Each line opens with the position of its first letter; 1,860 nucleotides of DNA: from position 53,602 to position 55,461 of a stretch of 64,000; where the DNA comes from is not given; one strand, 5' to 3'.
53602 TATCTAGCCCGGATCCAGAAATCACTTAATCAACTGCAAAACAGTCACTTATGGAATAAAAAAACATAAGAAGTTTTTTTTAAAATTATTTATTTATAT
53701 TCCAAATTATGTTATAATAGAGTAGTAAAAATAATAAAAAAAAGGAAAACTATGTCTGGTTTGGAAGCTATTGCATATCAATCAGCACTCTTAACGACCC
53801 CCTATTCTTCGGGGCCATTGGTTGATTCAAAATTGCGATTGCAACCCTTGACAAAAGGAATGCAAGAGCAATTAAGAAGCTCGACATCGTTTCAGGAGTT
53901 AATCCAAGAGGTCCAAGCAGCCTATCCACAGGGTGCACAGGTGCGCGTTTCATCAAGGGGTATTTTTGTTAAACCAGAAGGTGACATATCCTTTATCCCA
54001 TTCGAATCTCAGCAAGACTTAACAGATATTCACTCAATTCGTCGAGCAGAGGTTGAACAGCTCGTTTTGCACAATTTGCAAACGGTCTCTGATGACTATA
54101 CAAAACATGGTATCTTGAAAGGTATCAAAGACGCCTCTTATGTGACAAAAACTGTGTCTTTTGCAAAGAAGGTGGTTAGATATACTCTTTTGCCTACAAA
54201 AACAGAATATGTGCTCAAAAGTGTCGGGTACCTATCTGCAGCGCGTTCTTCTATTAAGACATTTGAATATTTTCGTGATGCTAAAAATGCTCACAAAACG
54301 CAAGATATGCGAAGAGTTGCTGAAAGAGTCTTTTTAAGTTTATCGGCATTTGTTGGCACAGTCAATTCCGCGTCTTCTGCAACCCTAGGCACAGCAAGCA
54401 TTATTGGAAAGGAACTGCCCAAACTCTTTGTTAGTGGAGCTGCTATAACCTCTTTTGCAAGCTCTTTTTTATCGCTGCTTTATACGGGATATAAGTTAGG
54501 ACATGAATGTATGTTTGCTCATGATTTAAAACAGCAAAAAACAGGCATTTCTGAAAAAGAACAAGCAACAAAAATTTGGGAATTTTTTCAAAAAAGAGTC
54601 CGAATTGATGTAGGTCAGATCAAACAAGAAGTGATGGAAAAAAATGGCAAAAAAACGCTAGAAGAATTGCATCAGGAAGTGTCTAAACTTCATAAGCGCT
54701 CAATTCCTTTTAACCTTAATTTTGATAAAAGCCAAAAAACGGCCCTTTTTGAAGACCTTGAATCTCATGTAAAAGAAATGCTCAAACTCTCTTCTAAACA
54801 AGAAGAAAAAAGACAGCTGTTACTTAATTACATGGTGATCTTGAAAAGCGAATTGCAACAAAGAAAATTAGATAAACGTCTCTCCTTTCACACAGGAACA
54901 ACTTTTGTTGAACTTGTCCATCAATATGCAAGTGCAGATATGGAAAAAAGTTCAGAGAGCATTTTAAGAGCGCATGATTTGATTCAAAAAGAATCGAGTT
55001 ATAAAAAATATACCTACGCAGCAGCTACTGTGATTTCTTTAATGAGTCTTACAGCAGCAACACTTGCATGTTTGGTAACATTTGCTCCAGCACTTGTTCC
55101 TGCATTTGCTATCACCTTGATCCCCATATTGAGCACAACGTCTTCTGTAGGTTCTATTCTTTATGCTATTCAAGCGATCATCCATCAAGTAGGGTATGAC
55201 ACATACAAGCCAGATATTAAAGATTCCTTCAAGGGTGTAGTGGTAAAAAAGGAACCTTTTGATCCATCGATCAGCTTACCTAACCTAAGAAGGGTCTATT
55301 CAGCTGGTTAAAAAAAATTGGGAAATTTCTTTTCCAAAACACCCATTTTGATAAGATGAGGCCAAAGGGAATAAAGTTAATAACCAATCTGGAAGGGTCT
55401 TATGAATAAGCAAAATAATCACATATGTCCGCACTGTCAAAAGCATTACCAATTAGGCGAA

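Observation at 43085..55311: Candidate type III secretion effector / Inc-protein island downstream of a T3SS chaperone gene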

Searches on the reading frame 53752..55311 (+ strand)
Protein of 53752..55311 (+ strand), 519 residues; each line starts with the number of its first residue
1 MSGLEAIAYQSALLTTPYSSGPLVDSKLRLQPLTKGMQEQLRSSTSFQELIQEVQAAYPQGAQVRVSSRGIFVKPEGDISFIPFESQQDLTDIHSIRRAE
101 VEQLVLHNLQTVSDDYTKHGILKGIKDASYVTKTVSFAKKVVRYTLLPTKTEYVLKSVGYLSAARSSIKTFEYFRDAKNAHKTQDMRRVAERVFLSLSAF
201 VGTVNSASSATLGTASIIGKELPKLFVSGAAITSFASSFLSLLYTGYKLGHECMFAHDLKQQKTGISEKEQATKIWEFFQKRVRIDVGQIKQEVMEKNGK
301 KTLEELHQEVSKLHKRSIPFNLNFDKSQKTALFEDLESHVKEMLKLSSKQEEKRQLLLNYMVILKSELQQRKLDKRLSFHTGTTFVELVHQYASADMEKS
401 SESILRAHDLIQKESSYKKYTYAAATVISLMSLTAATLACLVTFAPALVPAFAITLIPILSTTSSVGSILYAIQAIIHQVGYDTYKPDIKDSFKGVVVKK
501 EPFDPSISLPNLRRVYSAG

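Call 5: search_protein_families(library=pfam, proteins=[window:53752-55311:+], max_evalue=0.1)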
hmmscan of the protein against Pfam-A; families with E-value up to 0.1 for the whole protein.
window:53752-55311:+ (519 aa): 1 family
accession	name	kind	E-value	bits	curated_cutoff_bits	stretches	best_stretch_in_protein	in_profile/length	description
PF23059.1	CUB_M02D8_5_6th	-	0.011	16.7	28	1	294-369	16-90/102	M02D8_5-like, sixth CUB domain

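Call 15: search_protein_families(library=ncbifam, proteins=[window:53752-55311:+], max_evalue=0.1)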
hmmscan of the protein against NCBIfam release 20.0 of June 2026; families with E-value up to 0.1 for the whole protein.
window:53752-55311:+ (519 aa): 0 families

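Call 102: search_protein_families(library=phrogs, proteins=[window:53752-55311:+], max_evalue=0.01)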
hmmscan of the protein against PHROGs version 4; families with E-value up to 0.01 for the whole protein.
window:53752-55311:+ (519 aa): 0 families

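Call 103: search_protein_families(library=padloc, proteins=[window:53752-55311:+], max_evalue=0.01)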
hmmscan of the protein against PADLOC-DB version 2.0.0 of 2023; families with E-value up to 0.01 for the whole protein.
window:53752-55311:+ (519 aa): 0 families
